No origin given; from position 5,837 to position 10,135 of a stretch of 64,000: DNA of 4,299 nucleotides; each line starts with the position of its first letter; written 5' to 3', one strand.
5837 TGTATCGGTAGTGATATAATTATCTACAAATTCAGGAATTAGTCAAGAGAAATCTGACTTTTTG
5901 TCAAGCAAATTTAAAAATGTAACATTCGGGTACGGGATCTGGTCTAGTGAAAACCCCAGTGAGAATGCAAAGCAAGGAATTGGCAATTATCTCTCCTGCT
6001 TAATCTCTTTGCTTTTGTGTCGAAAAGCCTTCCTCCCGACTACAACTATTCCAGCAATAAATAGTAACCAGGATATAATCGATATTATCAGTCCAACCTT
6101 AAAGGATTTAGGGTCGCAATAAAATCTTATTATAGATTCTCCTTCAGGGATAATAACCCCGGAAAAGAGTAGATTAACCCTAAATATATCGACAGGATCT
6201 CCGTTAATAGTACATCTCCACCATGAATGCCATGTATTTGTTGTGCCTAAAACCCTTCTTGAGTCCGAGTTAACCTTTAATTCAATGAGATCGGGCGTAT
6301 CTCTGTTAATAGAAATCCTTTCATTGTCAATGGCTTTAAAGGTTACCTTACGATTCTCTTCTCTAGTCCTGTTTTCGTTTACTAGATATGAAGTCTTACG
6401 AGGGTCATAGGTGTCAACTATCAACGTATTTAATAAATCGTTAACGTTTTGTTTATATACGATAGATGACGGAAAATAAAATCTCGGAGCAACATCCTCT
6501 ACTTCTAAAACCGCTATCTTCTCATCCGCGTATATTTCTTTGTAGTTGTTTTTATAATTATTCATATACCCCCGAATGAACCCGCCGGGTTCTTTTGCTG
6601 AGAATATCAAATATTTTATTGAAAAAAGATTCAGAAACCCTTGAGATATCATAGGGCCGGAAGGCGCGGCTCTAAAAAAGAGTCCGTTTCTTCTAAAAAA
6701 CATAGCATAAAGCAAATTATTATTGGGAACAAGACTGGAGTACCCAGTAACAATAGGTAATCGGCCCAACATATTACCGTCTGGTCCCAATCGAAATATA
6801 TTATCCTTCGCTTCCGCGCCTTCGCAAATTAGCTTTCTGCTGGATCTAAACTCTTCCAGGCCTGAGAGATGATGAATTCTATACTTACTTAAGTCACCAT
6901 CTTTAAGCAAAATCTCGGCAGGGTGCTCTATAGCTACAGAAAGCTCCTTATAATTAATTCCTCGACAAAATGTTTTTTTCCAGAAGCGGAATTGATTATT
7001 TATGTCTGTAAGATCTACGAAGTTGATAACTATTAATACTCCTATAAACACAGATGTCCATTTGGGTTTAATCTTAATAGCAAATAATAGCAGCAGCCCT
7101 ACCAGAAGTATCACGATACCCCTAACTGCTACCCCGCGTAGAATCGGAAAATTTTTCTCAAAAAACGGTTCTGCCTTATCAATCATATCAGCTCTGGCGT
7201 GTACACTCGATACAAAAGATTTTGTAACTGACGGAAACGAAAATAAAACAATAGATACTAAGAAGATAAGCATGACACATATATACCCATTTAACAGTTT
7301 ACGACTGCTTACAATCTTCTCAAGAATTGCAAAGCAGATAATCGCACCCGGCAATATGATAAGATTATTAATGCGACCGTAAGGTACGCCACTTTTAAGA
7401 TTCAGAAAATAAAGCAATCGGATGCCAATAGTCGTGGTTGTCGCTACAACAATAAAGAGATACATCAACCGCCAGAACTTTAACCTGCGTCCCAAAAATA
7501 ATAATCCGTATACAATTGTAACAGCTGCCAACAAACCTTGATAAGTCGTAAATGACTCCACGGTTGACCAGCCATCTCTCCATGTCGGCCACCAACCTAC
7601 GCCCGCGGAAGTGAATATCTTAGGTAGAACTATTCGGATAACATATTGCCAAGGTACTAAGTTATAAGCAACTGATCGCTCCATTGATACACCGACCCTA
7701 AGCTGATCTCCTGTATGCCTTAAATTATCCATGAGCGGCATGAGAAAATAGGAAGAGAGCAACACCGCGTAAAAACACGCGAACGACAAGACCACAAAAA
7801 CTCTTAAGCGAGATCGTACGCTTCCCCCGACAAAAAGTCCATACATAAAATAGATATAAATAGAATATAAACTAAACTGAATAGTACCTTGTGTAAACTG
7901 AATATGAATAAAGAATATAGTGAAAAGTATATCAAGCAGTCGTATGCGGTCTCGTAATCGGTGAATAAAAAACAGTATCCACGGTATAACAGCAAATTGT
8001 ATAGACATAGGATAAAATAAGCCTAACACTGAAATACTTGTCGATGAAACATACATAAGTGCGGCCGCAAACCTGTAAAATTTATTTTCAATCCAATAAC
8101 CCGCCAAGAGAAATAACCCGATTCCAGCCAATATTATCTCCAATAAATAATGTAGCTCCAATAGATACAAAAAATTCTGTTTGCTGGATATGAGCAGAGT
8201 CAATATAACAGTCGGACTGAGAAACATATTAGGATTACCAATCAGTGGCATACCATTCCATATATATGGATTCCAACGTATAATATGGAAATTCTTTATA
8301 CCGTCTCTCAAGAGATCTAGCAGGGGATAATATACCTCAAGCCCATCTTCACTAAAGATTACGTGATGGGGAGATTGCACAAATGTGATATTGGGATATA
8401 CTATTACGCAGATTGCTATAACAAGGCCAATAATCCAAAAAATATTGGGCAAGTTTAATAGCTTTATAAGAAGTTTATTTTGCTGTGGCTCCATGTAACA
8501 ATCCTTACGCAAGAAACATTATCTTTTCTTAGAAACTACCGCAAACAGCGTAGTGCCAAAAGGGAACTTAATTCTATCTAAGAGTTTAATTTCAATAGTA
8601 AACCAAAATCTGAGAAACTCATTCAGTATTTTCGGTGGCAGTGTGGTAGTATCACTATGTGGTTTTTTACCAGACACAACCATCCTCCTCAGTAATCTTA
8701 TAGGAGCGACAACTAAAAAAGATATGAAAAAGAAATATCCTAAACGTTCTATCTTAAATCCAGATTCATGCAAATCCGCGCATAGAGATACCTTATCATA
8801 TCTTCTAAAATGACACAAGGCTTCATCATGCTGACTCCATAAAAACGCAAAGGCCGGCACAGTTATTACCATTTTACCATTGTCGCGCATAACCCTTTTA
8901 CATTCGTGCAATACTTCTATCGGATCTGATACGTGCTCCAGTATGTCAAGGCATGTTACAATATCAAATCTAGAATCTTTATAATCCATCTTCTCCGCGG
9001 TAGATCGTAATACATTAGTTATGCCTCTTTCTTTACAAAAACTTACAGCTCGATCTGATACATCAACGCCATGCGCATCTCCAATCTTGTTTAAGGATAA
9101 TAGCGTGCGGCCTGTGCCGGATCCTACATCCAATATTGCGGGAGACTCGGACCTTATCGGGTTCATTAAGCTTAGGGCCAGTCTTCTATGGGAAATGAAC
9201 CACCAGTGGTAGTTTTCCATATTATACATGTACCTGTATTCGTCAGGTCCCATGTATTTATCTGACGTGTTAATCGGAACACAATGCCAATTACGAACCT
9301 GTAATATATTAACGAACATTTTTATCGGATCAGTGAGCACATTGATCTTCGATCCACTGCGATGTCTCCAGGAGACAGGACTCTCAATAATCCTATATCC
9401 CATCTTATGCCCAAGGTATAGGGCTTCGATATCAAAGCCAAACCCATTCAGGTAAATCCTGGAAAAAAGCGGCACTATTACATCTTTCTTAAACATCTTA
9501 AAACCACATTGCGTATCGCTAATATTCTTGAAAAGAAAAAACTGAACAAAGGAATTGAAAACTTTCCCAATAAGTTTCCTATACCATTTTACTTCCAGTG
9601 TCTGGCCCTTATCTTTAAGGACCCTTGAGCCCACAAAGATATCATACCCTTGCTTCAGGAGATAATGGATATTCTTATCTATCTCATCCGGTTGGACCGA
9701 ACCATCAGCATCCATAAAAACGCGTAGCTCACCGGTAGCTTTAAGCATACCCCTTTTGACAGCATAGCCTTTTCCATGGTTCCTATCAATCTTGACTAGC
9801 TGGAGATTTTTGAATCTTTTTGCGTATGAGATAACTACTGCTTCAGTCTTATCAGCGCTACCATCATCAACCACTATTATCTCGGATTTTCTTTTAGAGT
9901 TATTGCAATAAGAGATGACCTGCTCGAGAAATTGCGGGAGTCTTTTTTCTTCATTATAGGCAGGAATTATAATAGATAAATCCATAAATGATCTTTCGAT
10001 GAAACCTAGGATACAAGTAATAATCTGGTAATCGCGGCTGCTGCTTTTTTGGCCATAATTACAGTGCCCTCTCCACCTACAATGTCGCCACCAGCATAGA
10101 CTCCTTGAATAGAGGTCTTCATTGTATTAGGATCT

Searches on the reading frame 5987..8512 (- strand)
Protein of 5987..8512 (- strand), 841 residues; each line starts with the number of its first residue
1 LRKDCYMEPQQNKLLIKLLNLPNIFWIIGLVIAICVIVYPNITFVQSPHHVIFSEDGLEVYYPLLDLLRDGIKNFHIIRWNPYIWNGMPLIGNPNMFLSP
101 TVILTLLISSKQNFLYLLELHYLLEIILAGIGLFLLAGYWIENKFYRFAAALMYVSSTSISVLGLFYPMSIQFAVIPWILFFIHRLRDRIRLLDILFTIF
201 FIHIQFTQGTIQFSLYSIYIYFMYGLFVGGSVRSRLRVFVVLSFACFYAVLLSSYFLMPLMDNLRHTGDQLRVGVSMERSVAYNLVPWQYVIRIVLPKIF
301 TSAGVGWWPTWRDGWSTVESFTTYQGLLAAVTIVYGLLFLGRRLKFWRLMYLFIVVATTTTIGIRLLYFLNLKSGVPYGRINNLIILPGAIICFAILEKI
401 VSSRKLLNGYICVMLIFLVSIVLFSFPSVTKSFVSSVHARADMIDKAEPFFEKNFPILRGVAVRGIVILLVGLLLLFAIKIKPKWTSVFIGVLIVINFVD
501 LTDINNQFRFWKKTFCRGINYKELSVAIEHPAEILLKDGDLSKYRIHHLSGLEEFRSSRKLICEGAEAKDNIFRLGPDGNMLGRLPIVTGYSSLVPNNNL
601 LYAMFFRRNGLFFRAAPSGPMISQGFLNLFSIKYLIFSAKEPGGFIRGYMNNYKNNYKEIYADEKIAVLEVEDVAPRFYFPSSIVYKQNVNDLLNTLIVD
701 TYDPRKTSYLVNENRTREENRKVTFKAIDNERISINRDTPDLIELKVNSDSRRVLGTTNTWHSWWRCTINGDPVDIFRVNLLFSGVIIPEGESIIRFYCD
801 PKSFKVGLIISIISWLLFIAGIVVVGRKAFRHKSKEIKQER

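Call 25: search_protein_families(library=pfam, proteins=[window:5987-8512:-])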
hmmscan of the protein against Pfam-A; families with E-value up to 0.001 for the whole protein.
window:5987-8512:- (841 aa): 1 family
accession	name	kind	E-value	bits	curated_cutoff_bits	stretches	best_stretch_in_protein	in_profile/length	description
PF09586.16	YfhO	-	0.00026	19.9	28.5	1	727-811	750-835/835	Bacterial membrane protein YfhO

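Call 41: search_protein_families(library=ncbifam, proteins=[window:5987-8512:-], max_evalue=0.00001)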
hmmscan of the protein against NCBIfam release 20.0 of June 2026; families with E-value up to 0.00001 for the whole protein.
window:5987-8512:- (841 aa): 0 families

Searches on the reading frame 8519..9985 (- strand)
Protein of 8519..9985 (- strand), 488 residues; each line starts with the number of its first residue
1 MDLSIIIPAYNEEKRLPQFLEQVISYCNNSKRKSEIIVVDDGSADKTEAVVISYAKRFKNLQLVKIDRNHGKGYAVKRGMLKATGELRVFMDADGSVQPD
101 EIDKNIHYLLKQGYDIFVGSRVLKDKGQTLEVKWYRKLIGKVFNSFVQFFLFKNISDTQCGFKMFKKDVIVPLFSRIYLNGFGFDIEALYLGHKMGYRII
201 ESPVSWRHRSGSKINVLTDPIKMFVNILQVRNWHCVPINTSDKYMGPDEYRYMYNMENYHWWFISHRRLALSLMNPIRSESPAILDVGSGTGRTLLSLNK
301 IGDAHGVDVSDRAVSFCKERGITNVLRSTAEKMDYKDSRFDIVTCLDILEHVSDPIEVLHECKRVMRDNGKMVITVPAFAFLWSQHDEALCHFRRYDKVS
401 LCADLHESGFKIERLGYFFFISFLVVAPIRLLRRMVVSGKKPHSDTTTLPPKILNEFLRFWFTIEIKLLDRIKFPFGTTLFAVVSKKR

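Call 25: search_protein_families(library=pfam, proteins=[window:8519-9985:-])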
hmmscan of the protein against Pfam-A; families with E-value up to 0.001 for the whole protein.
window:8519-9985:- (488 aa): 11 families
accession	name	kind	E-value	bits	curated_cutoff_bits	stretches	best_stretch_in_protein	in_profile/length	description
PF00535.33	Glycos_transf_2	-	6.7e-34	117.7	23.3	1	4-170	1-164/168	Glycosyl transferase family 2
PF08241.18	Methyltransf_11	-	3.8e-19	69.6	21.2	1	285-374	1-95/95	Methyltransferase domain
PF13489.12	Methyltransf_23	-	1.4e-15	57.9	27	1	276-413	18-162/164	Methyltransferase domain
PF13847.12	Methyltransf_31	-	1.6e-15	57.5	27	1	283-378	6-113/145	Methyltransferase domain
PF13649.12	Methyltransf_25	-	1e-14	55.4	27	1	284-370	1-97/97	Methyltransferase domain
PF08242.18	Methyltransf_12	-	2.2e-12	48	30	1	285-371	1-97/98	Methyltransferase domain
PF07021.18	MetW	-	2.9e-10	40.5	21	1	282-383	15-115/193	Methionine biosynthesis protein MetW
PF13641.12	Glyco_tranf_2_3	-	2.2e-09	38.1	27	1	3-124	3-126/230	Glycosyltransferase like family 2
PF10111.15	Glyco_tranf_2_2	-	9.9e-09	35.5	27.3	1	4-107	1-104/276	Glycosyltransferase like family 2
PF01209.24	Ubie_methyltran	-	5.6e-06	26.3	20.1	1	273-374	42-151/233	ubiE/COQ5 methyltransferase family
PF05219.18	DREV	-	2.5e-05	24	26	1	280-375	94-187/265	DREV methyltransferase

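Call 30: find_homologous_proteins(query=window:8522-9985:-, max_evalue=1e-30)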
Query window:8522-9985:- (488 aa): 814 proteins with E <= 1e-30 among 8000 candidates; the best 120 are listed.
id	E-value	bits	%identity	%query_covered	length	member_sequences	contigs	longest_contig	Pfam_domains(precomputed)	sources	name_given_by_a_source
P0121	0.0e+0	1127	100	100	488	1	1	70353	PF07021.19,PF13847.13,PF13489.13,PF10111.15,PF13641.13,PF13649.13,PF05219.18,PF00535.33,PF01209.25,PF08241.19,PF08242.19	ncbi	ncbi:glycosyltransferase [Candidatus Omnitrophota bacterium]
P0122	2.9e-228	776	66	100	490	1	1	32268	PF07021.19,PF13847.13,PF13489.13,PF10111.15,PF13641.13,PF13649.13,PF03141.23,PF00535.33,PF08241.19,PF08242.19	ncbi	ncbi:MAG: glycosyltransferase [Candidatus Omnitrophota bacterium]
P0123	3.8e-218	743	64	100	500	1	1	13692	PF07021.19,PF13847.13,PF13489.13,PF13641.13,PF13649.13,PF05219.18,PF00535.33,PF08241.19,PF08242.19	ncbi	-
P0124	2.1e-216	737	62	100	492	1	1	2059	PF07021.19,PF13847.13,PF13489.13,PF13641.13,PF13649.13,PF05219.18,PF00535.33,PF01209.25,PF08241.19,PF08242.19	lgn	-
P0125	4.9e-216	736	62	98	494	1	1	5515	PF13489.13,PF10111.15,PF03141.23,PF05219.18,PF00535.33,PF08241.19,PF07021.19,PF13847.13,PF13641.13,PF13649.13,PF01209.25,PF08242.19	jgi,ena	-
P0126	1.0e-215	735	63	100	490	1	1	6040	PF07021.19,PF13847.13,PF13489.13,PF13641.13,PF13649.13,PF00535.33,PF08241.19,PF08242.19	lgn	-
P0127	1.0e-215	735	62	100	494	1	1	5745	PF07021.19,PF13847.13,PF13489.13,PF10111.15,PF13641.13,PF13649.13,PF00535.33,PF08241.19,PF08242.19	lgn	-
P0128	1.3e-215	735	62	100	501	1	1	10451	PF07021.19,PF13847.13,PF13489.13,PF13641.13,PF13649.13,PF05219.18,PF00535.33,PF01209.25,PF08241.19,PF08242.19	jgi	jgi:dolichyl-phosphate beta-glucosyltransferase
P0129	5.1e-215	733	63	100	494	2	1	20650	PF07021.19,PF13847.13,PF13489.13,PF10111.15,PF13641.13,PF13649.13,PF05219.18,PF00535.33,PF01209.25,PF08241.19,PF08242.19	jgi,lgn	-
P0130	4.5e-214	730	63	100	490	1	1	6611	PF07021.19,PF13847.13,PF13489.13,PF13641.13,PF13649.13,PF00535.33,PF08241.19,PF08242.19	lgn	-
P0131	1.6e-213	728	61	100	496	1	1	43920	PF07021.19,PF13847.13,PF13489.13,PF08003.18,PF13641.13,PF13649.13,PF05219.18,PF00535.33,PF08241.19,PF08242.19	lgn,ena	-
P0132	2.0e-213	728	62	100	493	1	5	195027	PF07021.19,PF13847.13,PF13489.13,PF13641.13,PF13649.13,PF05219.18,PF00535.33,PF08241.19,PF08242.19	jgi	-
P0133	3.1e-212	724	61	100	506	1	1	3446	PF07021.19,PF13847.13,PF13489.13,PF10111.15,PF13641.13,PF13649.13,PF00535.33,PF08241.19,PF08242.19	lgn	-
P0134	7.7e-212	722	61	100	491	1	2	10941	PF13489.13,PF10111.15,PF03141.23,PF00535.33,PF08241.19,PF07021.19,PF13847.13,PF13641.13,PF13649.13,PF01209.25,PF08242.19,PF01555.25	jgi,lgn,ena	jgi:dolichyl-phosphate beta-glucosyltransferase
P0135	1.5e-211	721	62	100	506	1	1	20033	PF13847.13,PF13489.13,PF10111.15,PF13649.13,PF00535.33,PF08241.19,PF08242.19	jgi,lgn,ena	-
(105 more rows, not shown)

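Call 32: find_encoding_contigs(protein=P0122, flank=10000, max_places=2)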
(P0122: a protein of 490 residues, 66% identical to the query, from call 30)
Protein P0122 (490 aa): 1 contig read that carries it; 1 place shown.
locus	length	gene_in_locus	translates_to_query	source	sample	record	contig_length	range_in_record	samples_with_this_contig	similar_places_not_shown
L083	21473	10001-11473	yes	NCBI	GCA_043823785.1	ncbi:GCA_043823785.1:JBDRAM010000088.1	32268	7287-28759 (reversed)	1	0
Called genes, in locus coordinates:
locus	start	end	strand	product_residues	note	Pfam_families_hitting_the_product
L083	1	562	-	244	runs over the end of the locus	PF08242:Methyltransf_12 (faint), PF13489:Methyltransf_23 (weak)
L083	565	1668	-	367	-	PF04055:Radical_SAM, PF13186:SPASM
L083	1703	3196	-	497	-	PF02310:B12-binding, PF04055:Radical_SAM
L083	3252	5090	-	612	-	PF00664:ABC_membrane, PF00005:ABC_tran, PF02463:SMC_N (weak)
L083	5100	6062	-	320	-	-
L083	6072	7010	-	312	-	-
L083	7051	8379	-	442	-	PF02310:B12-binding, PF04055:Radical_SAM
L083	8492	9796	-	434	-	PF13472:Lipase_GDSL_2 (faint), PF16822:ALGX (weak)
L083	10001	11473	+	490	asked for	PF00535:Glycos_transf_2, PF13641:Glyco_tranf_2_3 (weak), PF07021:MetW, PF13489:Methyltransf_23, PF08241:Methyltransf_11, PF08242:Methyltransf_12, PF13649:Methyltransf_25, PF13847:Methyltransf_31, +2 more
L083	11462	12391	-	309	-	-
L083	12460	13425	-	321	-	PF03407:Nucleotid_trans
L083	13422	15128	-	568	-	-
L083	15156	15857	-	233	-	PF00535:Glycos_transf_2, PF13641:Glyco_tranf_2_3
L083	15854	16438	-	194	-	PF00583:Acetyltransf_1, PF13508:Acetyltransf_7, PF08445:FR47, PF13673:Acetyltransf_10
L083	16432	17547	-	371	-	PF01041:DegT_DnrJ_EryC1, PF00155:Aminotran_1_2, PF01053:Cys_Met_Meta_PP (weak), PF01212:Beta_elim_lyase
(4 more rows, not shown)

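Call 33: find_encoding_contigs(protein=P0123, flank=10000, max_places=2)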
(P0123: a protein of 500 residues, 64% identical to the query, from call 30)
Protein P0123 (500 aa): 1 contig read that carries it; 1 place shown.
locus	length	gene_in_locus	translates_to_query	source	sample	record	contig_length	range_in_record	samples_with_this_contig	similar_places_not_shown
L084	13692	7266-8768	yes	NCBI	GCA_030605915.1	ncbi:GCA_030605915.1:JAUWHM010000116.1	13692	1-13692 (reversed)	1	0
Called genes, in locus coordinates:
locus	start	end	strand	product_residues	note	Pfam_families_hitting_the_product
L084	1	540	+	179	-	?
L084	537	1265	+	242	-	PF00535:Glycos_transf_2, PF13641:Glyco_tranf_2_3 (weak)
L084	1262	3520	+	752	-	PF11028:TMEM260_N, PF28495:TMEM260_2, PF13414:TPR_11, PF13432:TPR_16, PF13424:TPR_12, PF00515:TPR_1, PF07719:TPR_2, PF13414:TPR_11, +13 more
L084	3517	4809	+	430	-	PF09594:GT87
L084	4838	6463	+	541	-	PF27757:Competence-induced_Ccs4_N, PF13231:PMT_2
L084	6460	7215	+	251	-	PF00535:Glycos_transf_2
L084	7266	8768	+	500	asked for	PF13641:Glyco_tranf_2_3 (weak), PF00535:Glycos_transf_2, PF05219:DREV (weak), PF13489:Methyltransf_23, PF08241:Methyltransf_11, PF08242:Methyltransf_12, PF13649:Methyltransf_25, PF13847:Methyltransf_31, +1 more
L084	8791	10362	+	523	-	-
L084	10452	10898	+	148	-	PF07963:N_methyl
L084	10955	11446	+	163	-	-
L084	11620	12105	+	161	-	-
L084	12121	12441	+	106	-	PF14076:DUF4258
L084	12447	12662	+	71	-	-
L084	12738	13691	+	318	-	?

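Call 34: find_encoding_contigs(protein=P0132, flank=10000, max_places=2)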
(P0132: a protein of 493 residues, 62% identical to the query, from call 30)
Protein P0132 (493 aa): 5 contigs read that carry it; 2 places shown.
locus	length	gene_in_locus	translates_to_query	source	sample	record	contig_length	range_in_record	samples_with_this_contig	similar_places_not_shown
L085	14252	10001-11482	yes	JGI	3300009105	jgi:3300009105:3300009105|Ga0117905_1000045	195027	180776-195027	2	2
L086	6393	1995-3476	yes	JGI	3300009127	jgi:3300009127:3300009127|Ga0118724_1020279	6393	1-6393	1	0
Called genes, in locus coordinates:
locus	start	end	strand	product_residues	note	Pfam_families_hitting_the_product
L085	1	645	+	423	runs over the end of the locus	-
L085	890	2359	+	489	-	PF13489:Methyltransf_23, PF07021:MetW (weak), PF13847:Methyltransf_31, PF08241:Methyltransf_11, PF08242:Methyltransf_12, PF13649:Methyltransf_25, PF00535:Glycos_transf_2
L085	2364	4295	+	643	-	PF00005:ABC_tran, PF02463:SMC_N (faint), PF03193:RsgA_GTPase (faint), PF13555:AAA_29 (faint), PF12848:ABC_tran_Xtn, PF00005:ABC_tran, PF13304:AAA_21 (weak)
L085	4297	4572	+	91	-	PF01541:GIY-YIG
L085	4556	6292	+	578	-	PF04055:Radical_SAM (weak)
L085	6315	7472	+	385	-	PF04055:Radical_SAM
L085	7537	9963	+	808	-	PF01564:Spermine_synth (weak)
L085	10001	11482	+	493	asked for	PF00535:Glycos_transf_2, PF13641:Glyco_tranf_2_3, PF13489:Methyltransf_23, PF05219:DREV (weak), PF08241:Methyltransf_11, PF08242:Methyltransf_12, PF13649:Methyltransf_25, PF13847:Methyltransf_31, +1 more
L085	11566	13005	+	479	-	PF03062:MBOAT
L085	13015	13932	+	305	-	-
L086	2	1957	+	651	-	?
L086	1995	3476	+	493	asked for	PF00535:Glycos_transf_2, PF13641:Glyco_tranf_2_3, PF13489:Methyltransf_23, PF05219:DREV (weak), PF08241:Methyltransf_11, PF08242:Methyltransf_12, PF13649:Methyltransf_25, PF13847:Methyltransf_31, +1 more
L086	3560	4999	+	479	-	PF03062:MBOAT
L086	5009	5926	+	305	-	-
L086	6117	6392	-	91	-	?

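Call 41: search_protein_families(library=ncbifam, proteins=[window:8519-9985:-], max_evalue=0.00001)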
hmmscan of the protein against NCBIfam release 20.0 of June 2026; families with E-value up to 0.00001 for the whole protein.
window:8519-9985:- (488 aa): 35 families (the best 25 are shown)
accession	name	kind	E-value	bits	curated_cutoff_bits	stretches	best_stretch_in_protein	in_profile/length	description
NF007986.1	PRK10714.1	equivalog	1.2e-23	83.7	529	1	3-171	8-170/316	undecaprenyl-phosphate 4-deoxy-4-formamido-L-arabinose transferase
NF047588.1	GlcsyltransPgfSStrep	equivalog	4.6e-19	68.8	500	1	1-177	1-171/308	glycosyltransferase PgfS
NF007482.0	PRK10073.1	equivalog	1.2e-18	67.2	423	1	2-116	7-117/334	glycosyltransferase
NF041875.1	EPS_EpsD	equivalog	2.8e-18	66.4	370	1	3-146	1-143/325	exopolysaccharide biosynthesis glycosyltransferase EpsD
NF038302.1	EPS_HpsE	equivalog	1.9e-17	63.2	300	1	1-109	1-111/307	hormogonium polysaccharide biosynthesis glycosyltransferase HpsE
TIGR04182.1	glyco_TIGR04182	equivalog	4.5e-17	62.4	325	1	2-230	1-217/293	S-layer glycoprotein N-glycosyltransferase AglJ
NF058614.1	PPMAGASynPpgS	equivalog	2.9e-16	59.6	370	1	2-206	1-196/226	polyprenyl-phospho-N-acetylgalactosaminyl synthase PpgS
TIGR03937.1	PgaC_IcaA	equivalog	4.3e-15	55.6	422.3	1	3-102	47-143/407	poly-beta-1,6-N-acetyl-D-glucosamine synthase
NF045667.1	MTase_DVU1556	equivalog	6.5e-15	55.2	155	1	279-413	21-163/213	DVU_1556 family methyltransferase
NF047683.1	TeichurnBiosyTuaG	equivalog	1.1e-14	54.7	400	1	3-131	8-134/252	teichuronic acid biosynthesis protein TuaG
TIGR04283.1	glyco_like_mftF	equivalog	1.3e-14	54.3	182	1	3-113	1-101/221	TIGR04283 family arsenosugar biosynthesis glycosyltransferase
TIGR03111.1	glyc2_xrt_Gpos1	hypoth_equivalog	8.2e-14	51.2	363.95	1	3-151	51-200/439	TIGR03111 family XrtG-associated glycosyltransferase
TIGR01983.1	UbiG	equivalog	8.3e-14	51.4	102.95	1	254-375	23-152/228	bifunctional 2-polyprenyl-6-hydroxyphenol methylase/3-demethylubiquinol 3-O-methyltransferase UbiG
NF041391.1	DPhHxTase_Halo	equivalog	6.4e-13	48.2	375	1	9-217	3-195/213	dolichyl-phosphate hexose transferase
NF010496.0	PRK13915.1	equivalog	1.2e-12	47.6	262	1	3-95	33-127/307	glucosyl-3-phosphoglycerate synthase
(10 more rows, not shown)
